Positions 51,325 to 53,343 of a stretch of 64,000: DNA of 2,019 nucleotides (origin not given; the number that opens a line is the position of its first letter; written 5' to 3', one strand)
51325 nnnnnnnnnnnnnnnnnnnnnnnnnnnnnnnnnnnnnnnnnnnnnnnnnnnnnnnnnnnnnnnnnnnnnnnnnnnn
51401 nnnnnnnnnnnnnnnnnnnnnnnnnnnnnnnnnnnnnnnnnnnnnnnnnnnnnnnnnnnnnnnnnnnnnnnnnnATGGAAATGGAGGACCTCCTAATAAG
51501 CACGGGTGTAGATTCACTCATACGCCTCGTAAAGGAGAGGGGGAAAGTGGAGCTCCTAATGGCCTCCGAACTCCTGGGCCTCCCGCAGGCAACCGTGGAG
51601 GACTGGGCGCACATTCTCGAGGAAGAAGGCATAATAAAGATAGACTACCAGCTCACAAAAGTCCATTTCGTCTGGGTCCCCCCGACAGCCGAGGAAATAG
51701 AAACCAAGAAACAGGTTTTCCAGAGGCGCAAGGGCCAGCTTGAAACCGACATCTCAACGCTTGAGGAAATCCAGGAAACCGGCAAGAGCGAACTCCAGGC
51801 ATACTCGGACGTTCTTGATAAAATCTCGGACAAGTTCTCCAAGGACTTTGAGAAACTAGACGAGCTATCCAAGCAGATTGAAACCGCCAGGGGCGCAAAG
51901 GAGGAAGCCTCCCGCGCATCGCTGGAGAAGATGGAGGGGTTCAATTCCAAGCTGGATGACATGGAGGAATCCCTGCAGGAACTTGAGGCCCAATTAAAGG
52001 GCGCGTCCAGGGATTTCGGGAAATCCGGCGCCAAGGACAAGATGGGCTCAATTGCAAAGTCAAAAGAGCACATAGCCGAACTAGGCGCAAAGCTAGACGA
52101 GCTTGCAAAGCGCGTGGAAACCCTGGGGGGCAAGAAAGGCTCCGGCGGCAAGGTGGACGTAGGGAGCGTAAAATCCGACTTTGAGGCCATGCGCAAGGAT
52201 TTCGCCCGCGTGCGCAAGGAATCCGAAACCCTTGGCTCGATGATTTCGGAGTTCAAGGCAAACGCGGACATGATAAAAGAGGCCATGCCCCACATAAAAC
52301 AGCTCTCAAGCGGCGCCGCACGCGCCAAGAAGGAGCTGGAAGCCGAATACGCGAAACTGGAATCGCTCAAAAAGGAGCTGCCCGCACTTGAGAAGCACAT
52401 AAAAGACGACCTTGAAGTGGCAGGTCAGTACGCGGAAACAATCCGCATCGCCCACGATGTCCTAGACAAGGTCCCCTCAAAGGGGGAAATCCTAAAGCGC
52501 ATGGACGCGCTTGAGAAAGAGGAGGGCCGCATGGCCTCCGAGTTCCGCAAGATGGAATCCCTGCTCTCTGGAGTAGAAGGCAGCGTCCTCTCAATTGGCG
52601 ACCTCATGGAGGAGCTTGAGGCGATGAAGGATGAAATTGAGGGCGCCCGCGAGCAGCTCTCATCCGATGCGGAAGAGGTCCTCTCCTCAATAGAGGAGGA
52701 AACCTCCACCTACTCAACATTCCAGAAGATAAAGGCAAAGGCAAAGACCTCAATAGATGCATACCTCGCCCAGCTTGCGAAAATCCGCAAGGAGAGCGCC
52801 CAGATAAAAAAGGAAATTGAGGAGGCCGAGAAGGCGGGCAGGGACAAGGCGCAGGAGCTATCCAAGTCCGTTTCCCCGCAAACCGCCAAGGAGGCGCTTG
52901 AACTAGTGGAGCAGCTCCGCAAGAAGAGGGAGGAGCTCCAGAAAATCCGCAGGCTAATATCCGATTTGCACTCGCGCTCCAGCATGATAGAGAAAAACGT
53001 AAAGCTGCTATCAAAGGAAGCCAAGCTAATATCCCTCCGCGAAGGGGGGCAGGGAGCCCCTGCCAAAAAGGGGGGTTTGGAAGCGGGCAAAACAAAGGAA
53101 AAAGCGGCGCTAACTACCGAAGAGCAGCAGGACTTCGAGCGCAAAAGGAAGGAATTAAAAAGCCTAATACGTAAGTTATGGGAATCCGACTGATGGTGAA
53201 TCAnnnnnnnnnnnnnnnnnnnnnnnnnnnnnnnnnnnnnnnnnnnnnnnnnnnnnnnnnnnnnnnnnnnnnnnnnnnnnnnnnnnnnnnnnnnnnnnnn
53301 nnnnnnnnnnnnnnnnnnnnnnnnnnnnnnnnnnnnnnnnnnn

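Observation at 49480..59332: Archaeal type IV pilus-like locus headed by two divergent genes that share five copies of an approximately 50-aa winged-helix-like module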

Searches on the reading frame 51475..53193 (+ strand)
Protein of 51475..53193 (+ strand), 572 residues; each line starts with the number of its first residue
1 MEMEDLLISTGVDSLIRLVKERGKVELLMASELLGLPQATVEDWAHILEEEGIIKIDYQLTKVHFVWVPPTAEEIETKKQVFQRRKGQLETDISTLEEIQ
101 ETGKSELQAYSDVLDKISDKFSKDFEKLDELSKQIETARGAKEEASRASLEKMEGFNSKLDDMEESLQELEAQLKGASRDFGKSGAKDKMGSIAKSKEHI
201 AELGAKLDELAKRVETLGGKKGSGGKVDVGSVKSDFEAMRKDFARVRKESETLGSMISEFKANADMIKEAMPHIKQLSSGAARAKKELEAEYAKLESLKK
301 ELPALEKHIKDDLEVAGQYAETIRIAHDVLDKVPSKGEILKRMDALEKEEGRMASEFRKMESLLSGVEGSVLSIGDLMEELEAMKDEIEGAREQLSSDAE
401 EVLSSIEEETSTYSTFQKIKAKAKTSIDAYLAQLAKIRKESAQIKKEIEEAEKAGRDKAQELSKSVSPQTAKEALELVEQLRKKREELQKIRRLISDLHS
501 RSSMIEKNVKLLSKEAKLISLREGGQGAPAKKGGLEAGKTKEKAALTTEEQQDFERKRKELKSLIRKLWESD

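Call 3: search_protein_families(library=pfam, proteins=[window:51475-53193:+], max_evalue=0.1)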
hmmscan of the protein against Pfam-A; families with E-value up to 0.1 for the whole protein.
window:51475-53193:+ (572 aa): 12 families
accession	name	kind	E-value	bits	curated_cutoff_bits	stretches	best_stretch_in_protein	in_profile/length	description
PF07889.17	DUF1664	-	4.2e-06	27.2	34.6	0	266-330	42-106/124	Protein of unknown function (DUF1664)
PF06825.17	HSBP1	-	0.00034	20.8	28.6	0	150-173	26-49/51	Heat shock factor binding protein 1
PF10046.14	BLOC1_2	-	0.0004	21.1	33.4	0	342-396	21-75/96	Biogenesis of lysosome-related organelles complex-1 subunit 2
PF10498.14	IFT57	-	0.001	18.6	40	1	374-459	245-330/360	Intra-flagellar transport protein 57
PF06013.18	WXG100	-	0.0021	18.7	27.3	1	112-181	14-81/86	Proteins of 100 residues with WXG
PF14712.11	Snapin_Pallidin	-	0.0068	17.3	29.6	0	377-452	7-82/89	Snapin/Pallidin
PF08822.17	DUF1804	-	0.012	15.9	29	1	25-174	20-161/164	Protein of unknown function (DUF1804)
PF11887.13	Mce4_CUP1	-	0.013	15.5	32.6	0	106-146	153-193/222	Cholesterol uptake porter CUP1 of Mce4, putative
PF24611.2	Spectrin_Anc-1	-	0.018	15.7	33.2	0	404-516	4-114/115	Nuclear anchorage protein 1, spectrin-like repeat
PF06160.17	EzrA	-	0.033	12.9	39.6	1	104-216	100-212/557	Septation ring formation regulator, EzrA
PF10158.14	LOH1CR12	-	0.045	14.3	24.7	0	232-303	47-118/131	Tumour suppressor protein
PF05531.17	NPV_P10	-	0.082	13.8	29.8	0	145-174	29-58/75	Nucleopolyhedrovirus P10 protein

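Call 4: search_protein_families(library=ncbifam, proteins=[window:51475-53193:+], max_evalue=0.1)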
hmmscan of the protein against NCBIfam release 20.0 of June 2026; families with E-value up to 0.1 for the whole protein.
window:51475-53193:+ (572 aa): 24 families
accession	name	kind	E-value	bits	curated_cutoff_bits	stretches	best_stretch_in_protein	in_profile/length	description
NF045487.1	ASRP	equivalog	3.4e-14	52.4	300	2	224-411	307-485/593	archaea-specific SMC-related protein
TIGR02168.1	SMC_prok_B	equivalog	2.8e-12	45.3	567.35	3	188-464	676-949/1181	chromosome segregation protein SMC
TIGR02169.1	SMC_prok_A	equivalog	2.1e-10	39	729.4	3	159-442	232-508/1165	chromosome segregation protein SMC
NF047515.1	SpiroCoCo_C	equivalog_domain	1.9e-08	33.9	125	2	231-363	87-216/313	SpiroCoCo family coiled-coil protein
NF003034.1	PRK03918.1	equivalog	5.7e-07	27.9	700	2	79-308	171-399/878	DNA double-strand break repair ATPase Rad50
NF053563.1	Rkd4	equivalog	1.9e-06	26.4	860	2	77-214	276-407/747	arcadin-4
TIGR03930.1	WXG100_ESAT6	subfamily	6.2e-06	26.3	44.85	0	144-182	44-82/90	WXG100 family type VII secretion target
NF002572.0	PRK02224.1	equivalog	1.2e-05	23.8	1087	1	97-560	194-635/888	DNA double-strand break repair ATPase Rad50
NF041035.1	Rad50_Halo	equivalog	1.4e-05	23.7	1000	1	82-506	182-602/883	DNA double-strand break repair ATPase Rad50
TIGR04523.1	Mplasa_alph_rch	subfamily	1.7e-05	23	270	1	154-449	394-698/745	helix-rich protein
TIGR04527.1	mycoplas_twoTM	subfamily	1.9e-05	24.5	125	1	110-233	38-149/248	MG_279/MG_280 family protein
NF038218.1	IcmG_DotF_IVB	equivalog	2.7e-05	24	200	1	76-144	109-177/266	type IVB secretion system protein IcmG/DotF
NF011925.1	PRK15396.1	subfamily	6.8e-05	23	108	1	205-248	25-67/78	major outer membrane lipoprotein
NF041034.1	Rad50_Sulf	equivalog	0.0001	20.3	1000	1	89-365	445-711/872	DNA double-strand break repair ATPase Rad50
TIGR04211.1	SH3_and_anchor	equivalog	0.00013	21.6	65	1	233-310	79-156/198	TIGR04211 family SH3 domain-containing protein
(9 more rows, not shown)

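Call 5: find_encoding_contigs(protein=window:51475-53193:+, flank=10000, max_places=6)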
Protein window:51475-53193:+ (572 aa): 1 contig read that carries it; 1 place shown.
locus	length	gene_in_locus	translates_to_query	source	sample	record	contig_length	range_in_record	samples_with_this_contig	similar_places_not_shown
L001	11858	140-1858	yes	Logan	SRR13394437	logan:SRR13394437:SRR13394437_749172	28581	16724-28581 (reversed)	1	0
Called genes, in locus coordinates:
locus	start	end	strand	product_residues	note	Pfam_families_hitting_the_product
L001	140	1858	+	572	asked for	PF07889:DUF1664 (faint)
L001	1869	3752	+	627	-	PF00437:T2SSE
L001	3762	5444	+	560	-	-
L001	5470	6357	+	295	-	PF00482:T2SSF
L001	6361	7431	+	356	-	PF00482:T2SSF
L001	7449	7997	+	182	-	-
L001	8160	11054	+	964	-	PF17164:DUF5122 (faint)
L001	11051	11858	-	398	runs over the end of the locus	PF01676:Metalloenzyme, PF10143:PhosphMutase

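Call 10: find_homologous_proteins(query=window:51475-53193:+, max_evalue=0.001)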
Query window:51475-53193:+ (572 aa): 49 proteins with E <= 0.001 among 8000 candidates.
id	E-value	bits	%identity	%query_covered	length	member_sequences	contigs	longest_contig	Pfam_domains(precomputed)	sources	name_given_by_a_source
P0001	0.0e+0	1152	100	100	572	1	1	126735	PF07889.18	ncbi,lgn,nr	ncbi:hypothetical protein JW721_06020 [Candidatus Micrarchaeota archaeon]|nr:hypothetical protein [C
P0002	1.4e-293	993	87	100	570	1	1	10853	PF07889.18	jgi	jgi:chromosome segregation ATPase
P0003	4.2e-274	928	82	100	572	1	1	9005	PF10498.15,PF07889.18,PF24161.2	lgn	-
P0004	1.1e-227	775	70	100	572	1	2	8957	PF09762.15,PF25014.2,PF07889.18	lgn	-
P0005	1.3e-227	775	70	100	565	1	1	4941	PF10046.15,PF04108.18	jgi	jgi:chromosome segregation ATPase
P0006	1.1e-186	640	57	100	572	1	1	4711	PF04108.18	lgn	-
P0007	1.7e-185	636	56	100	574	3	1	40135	PF04108.18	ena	-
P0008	1.8e-185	636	57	100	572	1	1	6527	-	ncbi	-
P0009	6.9e-185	634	57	100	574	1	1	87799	-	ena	-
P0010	7.6e-184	631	56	100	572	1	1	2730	-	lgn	-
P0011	7.9e-184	631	56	100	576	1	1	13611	PF04108.18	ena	-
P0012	1.5e-183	630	56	100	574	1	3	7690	PF04108.18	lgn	-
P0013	2.0e-183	629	56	100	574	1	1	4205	PF04108.18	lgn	-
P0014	9.5e-182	624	55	100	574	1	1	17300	PF04108.18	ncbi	-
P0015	8.5e-179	614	54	100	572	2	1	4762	-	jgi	jgi:chromosome segregation ATPase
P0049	2.0e-4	39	36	12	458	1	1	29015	-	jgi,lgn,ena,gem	-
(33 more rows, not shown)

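Call 52: predict_structure(alignment_id=A4)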
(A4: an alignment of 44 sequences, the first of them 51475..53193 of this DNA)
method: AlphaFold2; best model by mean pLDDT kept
length: 572 residues; sequences in the alignment: 44
mean_pLDDT: 64.7   pTM: 0.28
mean pLDDT of the five models: 64.7, 60.5, 58.2, 54.7, 51.5
residues with pLDDT >= 90: 0; 70-90: 211; 50-70: 275; < 50: 86
segments of 3 or more residues with pLDDT < 50: 1-3, 181-200, 202-204, 215-231, 367-370, 462-464, 524-546
pLDDT, mean of each block of 10 residues (from residue 1): 50 80 86 85 84 82 81 72 75 79 80 78 68 59 59 66 66 56 38 43 51 45 39 54 63 57 54 56 70 70 71 70 62 60 70 71 53 59 67 65 62 63 67 70 72 62 49 62 76 78 75 68 43 35 52 80 78 54
secondary structure, 60 per line:
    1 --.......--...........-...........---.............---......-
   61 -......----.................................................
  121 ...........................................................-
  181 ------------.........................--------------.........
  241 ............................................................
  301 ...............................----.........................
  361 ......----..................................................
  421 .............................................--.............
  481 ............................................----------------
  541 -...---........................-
elements in order: H3-9 H12-22 E24-26 H27-34 H38-50 E54-59 E62-67 H72-179 H193-217 H232-331 H336-366 H371-465 H468-524 H548-571

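Call 57: find_encoding_contigs(protein=P0049, flank=8000, max_places=4)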
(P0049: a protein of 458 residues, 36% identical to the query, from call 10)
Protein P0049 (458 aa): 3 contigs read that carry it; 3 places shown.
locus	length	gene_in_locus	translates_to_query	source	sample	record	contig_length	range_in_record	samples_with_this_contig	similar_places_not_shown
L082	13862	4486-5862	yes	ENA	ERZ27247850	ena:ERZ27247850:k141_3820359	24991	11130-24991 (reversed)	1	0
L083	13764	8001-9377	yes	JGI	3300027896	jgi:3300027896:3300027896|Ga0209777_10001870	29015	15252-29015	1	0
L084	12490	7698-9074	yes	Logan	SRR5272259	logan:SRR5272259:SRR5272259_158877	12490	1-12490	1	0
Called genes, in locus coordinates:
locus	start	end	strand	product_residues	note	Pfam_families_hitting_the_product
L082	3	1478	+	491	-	?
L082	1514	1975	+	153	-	-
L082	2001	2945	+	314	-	PF12796:Ank_2, PF13606:Ank_3 (faint), PF13857:Ank_5 (faint), PF12796:Ank_2, PF00023:Ank (weak), PF13637:Ank_4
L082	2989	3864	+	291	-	PF06550:SPP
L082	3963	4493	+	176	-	PF00252:Ribosomal_L16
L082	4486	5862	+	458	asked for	-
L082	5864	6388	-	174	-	-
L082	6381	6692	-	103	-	-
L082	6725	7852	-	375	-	PF00483:NTP_transferase, PF12804:NTP_transf_3, PF00702:Hydrolase, PF08645:PNK3P, PF13419:HAD_2 (weak), PF13242:Hydrolase_like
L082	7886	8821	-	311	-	PF02475:TRM5-TYW2_MTfase, PF05050:Methyltransf_21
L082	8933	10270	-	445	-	PF01048:PNP_UDP_1, PF00156:Pribosyltran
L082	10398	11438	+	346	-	PF00288:GHMP_kinases_N, PF08544:GHMP_kinases_C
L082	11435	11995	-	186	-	PF13580:SIS_2, PF01380:SIS (faint)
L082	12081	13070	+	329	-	PF01073:3Beta_HSD, PF01370:Epimerase, PF02719:Polysacc_synt_2 (weak), PF04321:RmlD_sub_bind, PF16363:GDP_Man_Dehyd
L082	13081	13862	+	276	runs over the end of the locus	PF13489:Methyltransf_23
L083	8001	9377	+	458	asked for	-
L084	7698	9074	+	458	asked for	-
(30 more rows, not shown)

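Call 76: fold_search(model_id=the predicted structure, library=pdb)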
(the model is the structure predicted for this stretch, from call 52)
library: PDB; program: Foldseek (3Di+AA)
matches with E <= 10: 1461; with E <= 0.001: 0
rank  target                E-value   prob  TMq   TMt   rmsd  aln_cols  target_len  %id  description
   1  1ub9                  3.2e-03  1.00  0.11  0.53   8.3       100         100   14  Structure of the transcriptional regulator homologue protein from Pyrococcus horikoshii OT3 (released 2004-05-04)
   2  5k5q_C                3.4e-03  1.00  0.11  0.60   5.9        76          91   18  Structure of AspA-DNA complex: novel centromere bindng protein-centromere complex (released 2016-06-01)
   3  2zkz_A                3.6e-03  1.00  0.11  0.61   5.5        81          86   20  Crystal structure of the transcriptional repressor PagR of Bacillus anthracis (released 2009-04-07)
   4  4rs8_B                4.6e-03  1.00  0.11  0.66   5.9        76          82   18  Apo structure of novel pNOB8 plasmid centromere binding protein (released 2015-09-16)
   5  6uvu_A                4.9e-03  1.00  0.10  0.46   9.6        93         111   15  Crystal structure of the AntR antimony-specific transcriptional repressor (released 2020-11-04)
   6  6uvu_B                5.2e-03  1.00  0.10  0.46   7.2        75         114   15  Crystal structure of the AntR antimony-specific transcriptional repressor (released 2020-11-04)
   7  5k5o_C                6.2e-03  1.00  0.11  0.63   5.8        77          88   18  Structure of AspA-26mer DNA complex (released 2016-06-15)
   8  6pco_C                6.2e-03  1.00  0.11  0.43   6.8        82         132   16  Mechanism for regulation of DNA binding of Bordetella bronchiseptica BpsR by 6-hydroxynicotinic acid (released 2019-11-06)
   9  9ff3                  6.6e-03  1.00  0.10  0.32   3.2        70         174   10  The structure of delta-ScoC, a global regulator protein from Geobacillus kaustophilus T-1 (released 2025-06-04)
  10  5eri                  6.6e-03  1.00  0.11  0.38   8.4        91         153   15  MarR Protein from Peptoclostridium difficile DA00132 (released 2016-11-16)
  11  7dvu                  6.6e-03  1.00  0.10  0.36  11.5       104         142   16  Crystal structure of heme sensor protein PefR in complex with heme and cyanide (released 2021-09-29)
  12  5k5q_B                7.0e-03  1.00  0.09  0.52   6.8        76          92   17  Structure of AspA-DNA complex: novel centromere bindng protein-centromere complex (released 2016-06-01)
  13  4rs8_A                7.5e-03  1.00  0.11  0.64   6.9        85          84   16  Apo structure of novel pNOB8 plasmid centromere binding protein (released 2015-09-16)
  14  3f72_B                8.0e-03  1.00  0.11  0.55   6.2        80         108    8  Crystal Structure of the Staphylococcus aureus pI258 CadC Metal Binding Site 2 Mutant (released 2009-04-07)
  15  6pcp_B                8.0e-03  1.00  0.11  0.44   7.3        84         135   17  Mechanism for regulation of DNA binding of Bordetella bronchiseptica BpsR by 6-hydroxynicotinic acid (released 2019-11-06)
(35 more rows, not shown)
